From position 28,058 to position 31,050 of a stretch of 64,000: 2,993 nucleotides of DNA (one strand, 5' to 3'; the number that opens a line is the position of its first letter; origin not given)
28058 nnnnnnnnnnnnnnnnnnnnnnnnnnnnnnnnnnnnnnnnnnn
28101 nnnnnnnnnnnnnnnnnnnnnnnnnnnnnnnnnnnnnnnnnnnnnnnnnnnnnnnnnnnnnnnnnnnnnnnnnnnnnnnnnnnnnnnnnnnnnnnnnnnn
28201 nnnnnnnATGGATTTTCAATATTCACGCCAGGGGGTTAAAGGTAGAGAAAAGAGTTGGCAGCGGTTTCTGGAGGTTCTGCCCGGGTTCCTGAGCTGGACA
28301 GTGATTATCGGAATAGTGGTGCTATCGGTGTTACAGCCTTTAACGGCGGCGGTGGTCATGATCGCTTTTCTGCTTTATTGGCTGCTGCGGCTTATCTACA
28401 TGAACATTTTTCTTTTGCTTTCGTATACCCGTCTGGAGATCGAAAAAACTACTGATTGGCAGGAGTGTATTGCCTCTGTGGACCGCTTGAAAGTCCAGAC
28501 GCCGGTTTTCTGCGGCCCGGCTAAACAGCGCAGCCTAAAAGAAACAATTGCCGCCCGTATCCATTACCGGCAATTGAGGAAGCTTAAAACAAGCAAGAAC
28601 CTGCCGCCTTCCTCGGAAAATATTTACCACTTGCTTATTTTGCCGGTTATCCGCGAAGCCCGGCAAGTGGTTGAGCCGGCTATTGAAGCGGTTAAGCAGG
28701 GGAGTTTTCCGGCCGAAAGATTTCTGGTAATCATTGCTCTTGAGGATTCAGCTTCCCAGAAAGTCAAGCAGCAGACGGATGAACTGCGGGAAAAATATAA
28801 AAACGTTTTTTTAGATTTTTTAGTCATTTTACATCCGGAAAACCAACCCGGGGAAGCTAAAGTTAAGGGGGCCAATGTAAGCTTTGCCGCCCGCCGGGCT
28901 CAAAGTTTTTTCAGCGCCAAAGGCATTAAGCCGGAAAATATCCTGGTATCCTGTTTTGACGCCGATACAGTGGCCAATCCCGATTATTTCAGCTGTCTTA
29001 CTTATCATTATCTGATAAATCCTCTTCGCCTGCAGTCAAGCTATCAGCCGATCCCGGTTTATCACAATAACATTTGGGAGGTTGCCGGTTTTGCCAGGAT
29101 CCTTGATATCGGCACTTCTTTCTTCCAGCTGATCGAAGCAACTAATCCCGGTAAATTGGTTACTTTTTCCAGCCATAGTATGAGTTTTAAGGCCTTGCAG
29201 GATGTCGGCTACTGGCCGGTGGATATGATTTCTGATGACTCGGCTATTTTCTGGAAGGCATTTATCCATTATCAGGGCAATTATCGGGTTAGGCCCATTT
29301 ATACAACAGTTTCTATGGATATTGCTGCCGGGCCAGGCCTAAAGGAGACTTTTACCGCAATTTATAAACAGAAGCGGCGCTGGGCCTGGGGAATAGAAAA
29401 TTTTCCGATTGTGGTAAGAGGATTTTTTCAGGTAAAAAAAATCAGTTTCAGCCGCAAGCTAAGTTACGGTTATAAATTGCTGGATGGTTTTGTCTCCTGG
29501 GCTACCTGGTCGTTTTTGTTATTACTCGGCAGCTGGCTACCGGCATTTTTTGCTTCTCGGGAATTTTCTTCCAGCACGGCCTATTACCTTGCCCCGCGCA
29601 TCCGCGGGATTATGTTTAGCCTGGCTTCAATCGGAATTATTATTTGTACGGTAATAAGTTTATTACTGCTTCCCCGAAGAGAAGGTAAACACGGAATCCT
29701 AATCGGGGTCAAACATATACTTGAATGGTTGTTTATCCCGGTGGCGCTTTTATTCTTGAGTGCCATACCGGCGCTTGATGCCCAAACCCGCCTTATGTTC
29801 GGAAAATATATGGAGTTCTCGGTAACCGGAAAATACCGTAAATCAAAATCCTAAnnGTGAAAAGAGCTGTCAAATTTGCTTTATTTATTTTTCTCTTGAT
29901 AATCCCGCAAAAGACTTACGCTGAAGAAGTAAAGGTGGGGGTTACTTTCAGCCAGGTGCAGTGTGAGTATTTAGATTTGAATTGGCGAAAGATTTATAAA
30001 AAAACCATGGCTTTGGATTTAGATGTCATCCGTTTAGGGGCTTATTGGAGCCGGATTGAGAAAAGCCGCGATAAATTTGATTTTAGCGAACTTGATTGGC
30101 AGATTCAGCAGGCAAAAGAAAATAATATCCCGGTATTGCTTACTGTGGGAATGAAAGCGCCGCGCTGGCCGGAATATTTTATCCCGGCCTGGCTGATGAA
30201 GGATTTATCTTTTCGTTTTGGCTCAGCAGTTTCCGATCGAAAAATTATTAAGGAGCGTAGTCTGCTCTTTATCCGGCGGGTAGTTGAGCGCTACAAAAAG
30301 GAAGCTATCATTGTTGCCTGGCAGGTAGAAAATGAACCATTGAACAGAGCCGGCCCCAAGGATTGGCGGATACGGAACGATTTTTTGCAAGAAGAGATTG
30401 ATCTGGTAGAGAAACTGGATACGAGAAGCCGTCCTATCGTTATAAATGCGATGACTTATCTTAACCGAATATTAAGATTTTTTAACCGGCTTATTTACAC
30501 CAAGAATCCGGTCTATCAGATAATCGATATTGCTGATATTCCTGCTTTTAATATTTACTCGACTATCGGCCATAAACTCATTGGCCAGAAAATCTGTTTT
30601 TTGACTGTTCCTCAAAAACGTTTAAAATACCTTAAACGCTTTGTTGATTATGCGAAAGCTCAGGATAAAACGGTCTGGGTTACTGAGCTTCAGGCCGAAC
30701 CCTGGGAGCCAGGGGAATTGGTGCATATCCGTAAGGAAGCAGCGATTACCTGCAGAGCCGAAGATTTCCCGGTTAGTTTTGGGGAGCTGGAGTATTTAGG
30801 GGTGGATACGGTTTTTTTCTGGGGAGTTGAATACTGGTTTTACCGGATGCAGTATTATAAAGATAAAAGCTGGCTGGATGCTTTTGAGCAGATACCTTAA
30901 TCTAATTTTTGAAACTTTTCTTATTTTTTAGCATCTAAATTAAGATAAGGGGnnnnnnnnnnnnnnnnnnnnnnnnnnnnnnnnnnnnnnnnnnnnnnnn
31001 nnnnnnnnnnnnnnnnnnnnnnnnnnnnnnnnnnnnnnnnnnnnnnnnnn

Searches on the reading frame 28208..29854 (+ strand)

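Call 7: search_protein_families(library=pfam, proteins=[window:28208-29854:+], max_evalue=0.01)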
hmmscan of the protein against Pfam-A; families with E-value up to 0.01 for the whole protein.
window:28208-29854:+ (548 aa): 1 family
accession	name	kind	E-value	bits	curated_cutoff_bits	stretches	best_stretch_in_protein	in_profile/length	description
PF13632.12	Glyco_trans_2_3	-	9.8e-12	45.5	27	1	248-443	3-195/198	Glycosyl transferase family group 2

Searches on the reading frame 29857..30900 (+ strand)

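Call 7: search_protein_families(library=pfam, proteins=[window:29857-30900:+], max_evalue=0.01)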
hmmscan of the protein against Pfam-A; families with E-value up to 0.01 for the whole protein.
window:29857-30900:+ (347 aa): 2 families
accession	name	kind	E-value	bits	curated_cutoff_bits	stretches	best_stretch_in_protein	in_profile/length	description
PF02449.21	Glyco_hydro_42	-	8.8e-10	38.9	21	1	42-162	11-139/376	Beta-galactosidase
PF00331.26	Glyco_hydro_10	-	5e-06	26.4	22.1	1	64-176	47-141/311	Glycosyl hydrolase family 10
